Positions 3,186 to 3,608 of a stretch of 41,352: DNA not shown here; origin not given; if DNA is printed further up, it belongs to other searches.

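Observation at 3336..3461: Orphan 41-aa peptide gene with a lasso/RRE-type leader motif but a non-lasso core (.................)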

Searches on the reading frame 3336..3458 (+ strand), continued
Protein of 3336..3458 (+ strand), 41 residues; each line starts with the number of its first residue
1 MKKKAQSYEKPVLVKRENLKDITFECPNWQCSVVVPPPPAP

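Call 44: find_encoding_contigs(protein=P0061, flank=10000, max_places=3)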
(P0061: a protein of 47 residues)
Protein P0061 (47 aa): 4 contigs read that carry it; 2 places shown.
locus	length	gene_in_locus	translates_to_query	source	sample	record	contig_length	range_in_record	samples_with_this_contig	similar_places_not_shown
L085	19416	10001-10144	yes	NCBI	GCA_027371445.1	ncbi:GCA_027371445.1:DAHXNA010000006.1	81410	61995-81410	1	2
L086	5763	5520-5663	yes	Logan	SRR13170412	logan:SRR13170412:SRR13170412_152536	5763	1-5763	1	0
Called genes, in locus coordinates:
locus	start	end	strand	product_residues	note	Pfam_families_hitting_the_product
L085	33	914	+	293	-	PF00586:AIRS, PF02769:AIRS_C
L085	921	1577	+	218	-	PF00551:Formyl_trans_N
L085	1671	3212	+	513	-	PF02142:MGS, PF01808:AICARFT_IMPCHas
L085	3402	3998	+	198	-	-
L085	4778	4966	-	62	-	-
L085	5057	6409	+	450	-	PF02156:Glyco_hydro_26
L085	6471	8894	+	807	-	PF00989:PAS, PF13188:PAS_8, PF13426:PAS_9, PF00989:PAS, PF08448:PAS_4, PF13426:PAS_9, PF08447:PAS_3, PF01590:GAF, +6 more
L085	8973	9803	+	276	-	-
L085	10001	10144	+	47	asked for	-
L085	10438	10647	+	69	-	PF10967:DUF2769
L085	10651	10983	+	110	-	PF00355:Rieske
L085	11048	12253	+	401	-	PF07992:Pyr_redox_2, PF01266:DAO (faint), PF13738:Pyr_redox_3 (weak), PF00070:Pyr_redox, PF14759:Reductase_C (weak)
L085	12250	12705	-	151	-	PF00582:Usp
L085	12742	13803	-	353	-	-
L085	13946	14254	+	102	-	-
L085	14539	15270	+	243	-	PF12704:MacB_PCD (faint), PF02687:FtsX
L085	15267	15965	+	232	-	PF02463:SMC_N (faint), PF13191:AAA_16 (weak), PF00005:ABC_tran, PF13304:AAA_21 (faint)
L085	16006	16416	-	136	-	PF03992:ABM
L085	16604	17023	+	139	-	PF20139:DUF6529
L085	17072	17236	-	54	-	-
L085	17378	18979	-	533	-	PF02689:Herpes_Helicase (faint), PF05970:PIF1, PF13191:AAA_16 (weak), PF13245:AAA_19, PF13604:AAA_30, PF01443:Viral_helicase1 (faint), PF13538:UvrD_C_2 (weak), PF13280:WYL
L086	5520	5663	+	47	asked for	-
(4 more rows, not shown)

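Call 46: list_cluster_members(proteins=[P0057, P0058, P0062, P0064, P0065, P0066, P0068, P0069, P0053, P0056])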
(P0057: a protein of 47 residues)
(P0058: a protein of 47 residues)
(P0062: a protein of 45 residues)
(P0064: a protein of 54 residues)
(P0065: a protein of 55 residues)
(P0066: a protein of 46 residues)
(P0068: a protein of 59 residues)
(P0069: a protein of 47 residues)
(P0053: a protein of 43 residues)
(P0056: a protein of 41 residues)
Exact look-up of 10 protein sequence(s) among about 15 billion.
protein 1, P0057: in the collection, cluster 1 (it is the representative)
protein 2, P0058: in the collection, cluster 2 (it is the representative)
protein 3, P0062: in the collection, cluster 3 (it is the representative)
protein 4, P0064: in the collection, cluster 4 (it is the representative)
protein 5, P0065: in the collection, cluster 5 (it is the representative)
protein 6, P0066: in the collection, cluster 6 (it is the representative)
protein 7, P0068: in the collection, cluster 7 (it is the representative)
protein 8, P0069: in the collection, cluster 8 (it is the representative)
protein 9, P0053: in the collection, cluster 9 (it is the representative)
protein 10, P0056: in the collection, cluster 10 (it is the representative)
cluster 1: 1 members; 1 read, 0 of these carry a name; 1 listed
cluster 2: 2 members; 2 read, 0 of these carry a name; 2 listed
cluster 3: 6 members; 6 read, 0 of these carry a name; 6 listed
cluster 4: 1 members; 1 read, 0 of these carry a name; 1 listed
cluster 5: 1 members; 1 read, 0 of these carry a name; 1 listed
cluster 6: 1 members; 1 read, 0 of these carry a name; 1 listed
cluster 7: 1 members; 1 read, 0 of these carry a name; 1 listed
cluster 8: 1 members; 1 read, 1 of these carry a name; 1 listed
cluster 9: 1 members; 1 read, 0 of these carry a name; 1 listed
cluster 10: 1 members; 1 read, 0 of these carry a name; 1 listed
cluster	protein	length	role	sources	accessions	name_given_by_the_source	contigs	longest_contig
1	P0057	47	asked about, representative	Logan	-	-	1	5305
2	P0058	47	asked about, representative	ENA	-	-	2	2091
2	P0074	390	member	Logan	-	-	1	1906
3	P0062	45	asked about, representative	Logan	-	-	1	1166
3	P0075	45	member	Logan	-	-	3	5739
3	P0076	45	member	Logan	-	-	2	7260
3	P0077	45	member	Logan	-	-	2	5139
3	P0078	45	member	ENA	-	-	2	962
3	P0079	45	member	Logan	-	-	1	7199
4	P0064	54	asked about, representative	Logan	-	-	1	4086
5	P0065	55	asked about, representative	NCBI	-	-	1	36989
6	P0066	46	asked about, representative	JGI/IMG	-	-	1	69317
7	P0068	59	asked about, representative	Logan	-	-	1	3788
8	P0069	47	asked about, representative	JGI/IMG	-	hypothetical protein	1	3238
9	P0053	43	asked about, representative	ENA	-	-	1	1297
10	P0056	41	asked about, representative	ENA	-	-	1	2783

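Call 47: find_encoding_contigs(protein=P0066, flank=10000, max_places=2)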
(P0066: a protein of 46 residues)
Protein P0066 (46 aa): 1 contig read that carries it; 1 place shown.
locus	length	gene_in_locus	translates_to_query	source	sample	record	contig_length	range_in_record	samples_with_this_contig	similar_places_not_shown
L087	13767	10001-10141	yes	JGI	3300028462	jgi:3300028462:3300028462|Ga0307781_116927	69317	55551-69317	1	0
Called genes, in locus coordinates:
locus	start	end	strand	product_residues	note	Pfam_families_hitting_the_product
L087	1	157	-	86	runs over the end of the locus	-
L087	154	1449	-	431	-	PF02661:Fic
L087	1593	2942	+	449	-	PF21810:DUF6880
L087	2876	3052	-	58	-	-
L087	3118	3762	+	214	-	PF17761:DUF1016_N, PF06250:YhcG_C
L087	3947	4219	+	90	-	PF02604:PhdYeFM_antitox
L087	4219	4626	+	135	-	PF01850:PIN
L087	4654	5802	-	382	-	PF13173:AAA_14, PF13635:DUF4143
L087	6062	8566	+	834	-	PF02810:SEC-C, PF25948:DUF7986, PF07929:PRiA4_ORF3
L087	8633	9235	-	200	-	PF13635:DUF4143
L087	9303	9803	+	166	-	PF06250:YhcG_C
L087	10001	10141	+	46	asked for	-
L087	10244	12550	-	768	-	PF17203:sCache_3_2 (weak), PF00672:HAMP, PF08447:PAS_3, PF00512:HisKA (weak), PF02518:HATPase_c, PF00072:Response_reg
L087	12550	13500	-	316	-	PF12974:Phosphonate-bd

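Call 48: find_encoding_contigs(protein=P0065, flank=10000, max_places=2)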
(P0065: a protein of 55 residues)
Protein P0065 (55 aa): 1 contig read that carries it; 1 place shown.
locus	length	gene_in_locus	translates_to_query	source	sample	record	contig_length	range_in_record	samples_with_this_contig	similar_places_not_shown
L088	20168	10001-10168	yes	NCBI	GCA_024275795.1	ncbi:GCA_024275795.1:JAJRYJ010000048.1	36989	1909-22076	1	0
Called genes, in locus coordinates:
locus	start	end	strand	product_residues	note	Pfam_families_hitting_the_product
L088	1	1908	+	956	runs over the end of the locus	PF09826:Beta_propel (faint), PF08309:LVIVD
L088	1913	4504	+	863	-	PF01551:Peptidase_M23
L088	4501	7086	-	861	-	PF26549:Tricorn_N (faint), PF07676:PD40 (faint), PF26550:Tricorn_2nd (faint)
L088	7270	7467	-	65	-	-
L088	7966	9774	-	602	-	PF07732:Cu-oxidase_3 (faint), PF07731:Cu-oxidase_2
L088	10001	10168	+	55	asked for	-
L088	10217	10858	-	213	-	-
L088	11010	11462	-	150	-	PF00582:Usp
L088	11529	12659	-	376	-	-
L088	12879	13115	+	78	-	-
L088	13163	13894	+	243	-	-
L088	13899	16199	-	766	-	PF01855:POR_N, PF17147:PFOR_II, PF02775:TPP_enzyme_C (weak)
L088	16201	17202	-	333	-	PF01558:POR, PF13534:Fer4_17 (faint), PF13187:Fer4_9 (faint), PF12797:Fer4_2 (faint), PF13237:Fer4_10 (weak), PF12838:Fer4_7, PF14697:Fer4_21, PF00037:Fer4 (weak), +2 more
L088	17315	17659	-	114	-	PF01740:STAS, PF13466:STAS_2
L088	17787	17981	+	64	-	PF13459:Fer4_15, PF13370:Fer4_13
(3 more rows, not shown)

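Call 50: find_homologous_proteins(query=L004:9486-9947:+, max_evalue=0.001)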
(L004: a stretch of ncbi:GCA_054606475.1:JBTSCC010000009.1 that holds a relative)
Query L004:9486-9947:+ (153 aa): 32 proteins with E <= 0.001 among 54 candidates.
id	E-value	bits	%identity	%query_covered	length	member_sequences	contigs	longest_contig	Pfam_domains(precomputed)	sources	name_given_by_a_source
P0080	1.7e-99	348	100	100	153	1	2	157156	-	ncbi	ncbi:MAG: hypothetical protein ACYDGS_07385 [Thermoleophilia bacterium]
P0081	9.5e-82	290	84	100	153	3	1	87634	-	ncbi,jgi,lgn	jgi:hypothetical protein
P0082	2.7e-80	286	84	100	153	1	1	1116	-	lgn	-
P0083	1.2e-76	274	81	99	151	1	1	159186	-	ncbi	ncbi:MAG: hypothetical protein ACYCXF_00055 [Thermoleophilia bacterium]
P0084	2.2e-75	270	79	99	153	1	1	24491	-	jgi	-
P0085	1.2e-74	267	77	99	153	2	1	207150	-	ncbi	ncbi:MAG: hypothetical protein ACYC6O_05485 [Thermoleophilia bacterium]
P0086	1.3e-74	267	80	99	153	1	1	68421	-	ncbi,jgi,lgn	ncbi:MAG: hypothetical protein WC828_00675 [Thermoleophilia bacterium]|jgi:hypothetical protein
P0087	1.6e-74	267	79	99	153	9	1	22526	-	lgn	-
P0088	2.7e-74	266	78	100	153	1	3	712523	-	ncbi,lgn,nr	ncbi:MAG: hypothetical protein HZB44_02150 [Actinobacteria bacterium]|nr:hypothetical protein [Actin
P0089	4.4e-74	266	77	99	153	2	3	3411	-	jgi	-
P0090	1.3e-73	264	77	99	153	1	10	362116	-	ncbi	ncbi:MAG: hypothetical protein ACYC6B_01030 [Thermoleophilia bacterium]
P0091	1.8e-71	257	77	99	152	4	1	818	-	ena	-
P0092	4.1e-71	256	76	100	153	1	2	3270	-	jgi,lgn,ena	-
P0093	1.1e-69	251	73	99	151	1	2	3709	-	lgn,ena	-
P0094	7.5e-68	245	72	99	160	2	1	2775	-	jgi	-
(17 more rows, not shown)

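Call 57: predict_structure(alignment_id=A2)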
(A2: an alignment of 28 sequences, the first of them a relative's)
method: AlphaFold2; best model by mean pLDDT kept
length: 153 residues; sequences in the alignment: 28
mean_pLDDT: 85.0   pTM: 0.67
mean pLDDT of the five models: 85.0, 83.5, 83.1, 81.5, 81.5
residues with pLDDT >= 90: 98; 70-90: 25; 50-70: 22; < 50: 8
segments of 3 or more residues with pLDDT < 50: 26-33
pLDDT, mean of each block of 10 residues (from residue 1): 58 72 53 60 94 96 96 90 95 94 91 96 93 94 94 80
secondary structure, 60 per line:
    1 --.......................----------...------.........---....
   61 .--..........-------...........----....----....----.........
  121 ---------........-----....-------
elements in order: H3-25 E45-53 H57-61 E64-73 E81-91 E96-99 E104-107 E112-120 E130-137 E143-146
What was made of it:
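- The domain is a confident eight-strand beta-sandwich (mean pLDDT 85 for the whole 153-residue model; call 57). The Ig-like domain is predicted as a complete sandwich, so it does not need a donated strand (call 57).
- Tried and rejected: Donor-strand complementation of an incomplete Ig fold: not favoured, because the domain model is a complete eight-strand sandwich (call 57).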

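Call 59: fold_search(model_id=the predicted structure, library=pdb)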
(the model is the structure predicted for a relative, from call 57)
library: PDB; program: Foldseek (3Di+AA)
matches with E <= 10: 1521; with E <= 0.001: 0
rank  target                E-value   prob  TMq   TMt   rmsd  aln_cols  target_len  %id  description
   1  8b5l_v                2.5e-03  1.00  0.39  0.38   5.6       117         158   14  Cryo-EM structure of ribosome-Sec61-TRAP (TRanslocon Associated Protein) translocon complex (released 2023-03-01)
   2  8b6l_F                3.1e-03  1.00  0.38  0.38   5.5       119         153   13  Subtomogram average of the human Sec61-TRAP-OSTA-translocon (released 2022-12-07)
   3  9n9j_6                4.1e-03  1.00  0.39  0.37   5.3       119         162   13  Structure of a GRP94 folding intermediate engaged with a CCDC134- and FKBP11-bound secretory translocon (released 2025-11-19)
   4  6voa_D                4.6e-03  1.00  0.39  0.14  17.5       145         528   13  Cryo-EM structure of the BBSome-ARL6 complex (released 2020-06-24)
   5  8rjc_6                5.2e-03  1.00  0.38  0.37   5.4       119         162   13  Structure of the rabbit 80S ribosome stalled on a 2-TMD rhodopsin intermediate in complex with Sec61-TRAP, open confor (released 2024-01-24)
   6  1r4x                  5.8e-03  1.00  0.40  0.24   5.0       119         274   12  Crystal Structure Analys of the Gamma-COPI Appendage domain (released 2003-10-28)
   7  8btk_TB               6.1e-03  1.00  0.38  0.36   5.6       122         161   11  Structure of the TRAP complex with the Sec translocon and a translating ribosome (released 2023-05-24)
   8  1gyv                  6.8e-03  1.00  0.47  0.58   3.2       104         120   12  Gamma-adaptin appendage domain from clathrin adaptor AP1, L762E mutant (released 2002-08-22)
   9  1pzd                  8.9e-03  1.00  0.45  0.27  13.8       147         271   10  Structural Identification of a conserved appendage domain in the carboxyl-terminus of the COPI gamma-subunit. (released 2003-10-14)
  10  6vbu_1                1.0e-02  1.00  0.39  0.15  17.3       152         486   13  Structure of the bovine BBSome complex (released 2020-01-29)
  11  2r39                  1.1e-02  0.99  0.33  0.42   5.9       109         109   13  Crystal structure of FixG-related protein from Vibrio parahaemolyticus (released 2007-09-11)
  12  3hs8_A                1.6e-02  0.99  0.35  0.24   6.2       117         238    8  Intersectin 1-peptide-AP2 alpha ear complex (released 2010-02-23)
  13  3zy7_A                1.8e-02  1.00  0.46  0.58   3.7       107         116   11  Crystal structure of computationally redesigned gamma-adaptin appendage domain forming a symmetric homodimer (released 2011-12-28)
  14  4mdr_A                2.0e-02  0.96  0.31  0.20  11.6       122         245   12  Crystal structure of adaptor protein complex 4 (AP-4) mu4 subunit C-terminal domain D190A mutant, in complex with a so (released 2014-03-12)
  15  1iu1_B                2.1e-02  1.00  0.49  0.60   2.7       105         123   12  Crystal structure of human gamma1-adaptin ear domain (released 2002-07-10)
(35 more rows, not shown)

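Call 60: list_cluster_members(proteins=[P0038, P0041, P0042, P0044, P0045, P0047, P0048, P0049, P0052, P0059])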
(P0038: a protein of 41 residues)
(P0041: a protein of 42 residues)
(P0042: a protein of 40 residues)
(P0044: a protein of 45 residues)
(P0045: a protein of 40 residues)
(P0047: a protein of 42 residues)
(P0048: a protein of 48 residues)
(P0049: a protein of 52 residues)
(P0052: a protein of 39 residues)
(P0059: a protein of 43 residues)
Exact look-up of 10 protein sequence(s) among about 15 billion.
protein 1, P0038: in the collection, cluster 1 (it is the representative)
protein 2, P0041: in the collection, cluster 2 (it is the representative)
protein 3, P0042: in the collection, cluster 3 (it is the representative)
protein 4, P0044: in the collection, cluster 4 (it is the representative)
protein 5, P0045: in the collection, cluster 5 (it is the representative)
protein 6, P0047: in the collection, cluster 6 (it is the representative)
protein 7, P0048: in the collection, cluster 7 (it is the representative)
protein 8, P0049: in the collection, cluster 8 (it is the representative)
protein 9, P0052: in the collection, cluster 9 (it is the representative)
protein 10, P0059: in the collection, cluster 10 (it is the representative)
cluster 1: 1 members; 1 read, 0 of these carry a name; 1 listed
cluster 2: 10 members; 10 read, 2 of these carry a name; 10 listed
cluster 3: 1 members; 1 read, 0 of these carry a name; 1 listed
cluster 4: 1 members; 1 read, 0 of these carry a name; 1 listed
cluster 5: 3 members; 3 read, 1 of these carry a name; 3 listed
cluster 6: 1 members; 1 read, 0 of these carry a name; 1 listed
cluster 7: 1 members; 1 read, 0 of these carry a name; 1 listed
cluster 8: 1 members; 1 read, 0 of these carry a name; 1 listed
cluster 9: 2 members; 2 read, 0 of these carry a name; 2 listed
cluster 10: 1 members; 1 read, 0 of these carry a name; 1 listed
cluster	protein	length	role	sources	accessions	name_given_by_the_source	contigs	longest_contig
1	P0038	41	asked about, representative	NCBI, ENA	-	-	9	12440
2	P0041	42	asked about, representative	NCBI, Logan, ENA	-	-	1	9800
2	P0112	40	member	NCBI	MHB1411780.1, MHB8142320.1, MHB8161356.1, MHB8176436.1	MAG: hypothetical protein ACYCXE_00305 [Thermoleophilia bacterium]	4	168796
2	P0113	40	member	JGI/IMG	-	hypothetical protein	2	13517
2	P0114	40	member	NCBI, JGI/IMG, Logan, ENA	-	-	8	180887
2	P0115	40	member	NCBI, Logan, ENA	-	-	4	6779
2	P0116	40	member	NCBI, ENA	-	-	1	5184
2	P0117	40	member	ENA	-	-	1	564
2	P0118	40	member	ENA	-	-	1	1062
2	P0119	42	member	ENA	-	-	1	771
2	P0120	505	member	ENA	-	-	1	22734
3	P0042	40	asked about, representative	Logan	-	-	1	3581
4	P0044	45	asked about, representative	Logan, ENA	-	-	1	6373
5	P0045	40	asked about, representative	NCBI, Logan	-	-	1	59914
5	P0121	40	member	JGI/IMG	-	hypothetical protein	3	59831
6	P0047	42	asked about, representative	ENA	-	-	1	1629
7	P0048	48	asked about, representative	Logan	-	-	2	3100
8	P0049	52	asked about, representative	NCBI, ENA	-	-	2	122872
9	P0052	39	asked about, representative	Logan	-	-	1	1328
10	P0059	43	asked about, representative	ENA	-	-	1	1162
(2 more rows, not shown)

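Call 62: find_encoding_contigs(protein=P0045, flank=10000, max_places=1)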
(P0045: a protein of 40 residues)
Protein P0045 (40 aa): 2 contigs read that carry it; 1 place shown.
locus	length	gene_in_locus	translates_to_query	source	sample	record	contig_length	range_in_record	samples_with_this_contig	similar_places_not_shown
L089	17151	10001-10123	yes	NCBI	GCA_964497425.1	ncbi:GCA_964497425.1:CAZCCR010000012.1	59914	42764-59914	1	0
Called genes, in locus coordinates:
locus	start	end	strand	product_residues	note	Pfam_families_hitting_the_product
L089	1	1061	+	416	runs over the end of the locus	PF03453:MoeA_N, PF00994:MoCF_biosynth, PF03454:MoeA_C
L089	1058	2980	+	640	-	PF03453:MoeA_N, PF00994:MoCF_biosynth, PF03454:MoeA_C, PF12727:PBP_like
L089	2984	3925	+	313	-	PF03747:ADP_ribosyl_GH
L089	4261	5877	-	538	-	PF00118:Cpn60_TCP1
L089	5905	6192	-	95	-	PF00166:Cpn10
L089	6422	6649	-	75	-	-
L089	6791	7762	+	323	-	-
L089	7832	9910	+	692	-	PF00009:GTP_EFTU, PF22042:EF-G_D2, PF03144:GTP_EFTU_D2, PF14492:EFG_III, PF03764:EFG_IV, PF00679:EFG_C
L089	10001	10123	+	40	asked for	-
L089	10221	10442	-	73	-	PF01106:NifU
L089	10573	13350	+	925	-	PF01368:DHH, PF02272:DHHA1, PF17768:RecJ_OB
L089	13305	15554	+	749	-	PF13328:HD_4, PF01966:HD, PF04607:RelA_SpoT, PF02824:TGS, PF19296:RelA_AH, PF28438:RelA_RIS, PF01842:ACT, PF13291:ACT_4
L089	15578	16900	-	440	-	PF01565:FAD_binding_4, PF02913:FAD-oxidase_C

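Call 63: find_encoding_contigs(protein=P0049, flank=10000, max_places=1)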
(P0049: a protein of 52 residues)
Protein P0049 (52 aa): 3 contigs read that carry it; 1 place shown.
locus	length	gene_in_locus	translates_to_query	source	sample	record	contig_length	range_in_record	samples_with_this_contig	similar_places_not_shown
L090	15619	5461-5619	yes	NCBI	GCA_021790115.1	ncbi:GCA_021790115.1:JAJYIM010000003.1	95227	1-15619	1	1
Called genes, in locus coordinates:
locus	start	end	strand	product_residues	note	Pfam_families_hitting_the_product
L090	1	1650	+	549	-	?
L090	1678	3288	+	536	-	-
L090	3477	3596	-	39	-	-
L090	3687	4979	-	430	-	PF05048:NosD, PF13229:Beta_helix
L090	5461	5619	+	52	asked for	-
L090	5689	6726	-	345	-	PF03706:LPG_synthase_TM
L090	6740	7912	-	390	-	PF13439:Glyco_transf_4, PF13579:Glyco_trans_4_4, PF20706:GT4-conflict, PF00534:Glycos_transf_1, PF13692:Glyco_trans_1_4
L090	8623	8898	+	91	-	-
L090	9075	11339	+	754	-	PF01326:PPDK_N, PF00391:PEP-utilizers, PF02896:PEP-utilizers_C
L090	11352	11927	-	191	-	PF01865:PhoU_div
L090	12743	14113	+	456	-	PF00815:Histidinol_dh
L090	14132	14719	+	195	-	PF00475:IGPD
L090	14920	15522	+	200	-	PF00117:GATase, PF07685:GATase_3, PF01174:SNO (weak)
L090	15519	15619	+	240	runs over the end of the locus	PF00977:His_biosynth, PF01207:Dus (faint)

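Call 65: search_solved_structures(query=A1, max_evalue=10, show_alignments=3)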
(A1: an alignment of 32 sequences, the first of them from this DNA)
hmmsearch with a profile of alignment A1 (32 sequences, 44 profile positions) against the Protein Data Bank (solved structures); distinct sequences matched with E-value up to 10: 0.
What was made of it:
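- Tried and rejected: No PDB hit for the peptide (call 65).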

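Call 77: find_related_loci(query=A6, collection=metagenome_contigs, flank=10000)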
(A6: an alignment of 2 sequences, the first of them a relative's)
Query A6 (47 aa) in metagenome_contigs; peptide patterns used: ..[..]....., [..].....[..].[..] (x = any residue, [..] = any of these).
237 stretches matched a pattern; 1 encode a relative of the query (tblastn E <= 1e-3); 1 distinct loci.
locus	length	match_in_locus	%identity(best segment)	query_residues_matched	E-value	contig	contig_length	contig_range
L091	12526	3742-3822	52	6-32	4e-8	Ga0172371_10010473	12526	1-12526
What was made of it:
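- Tried and rejected: A pair of sequences gave one locus (call 77).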
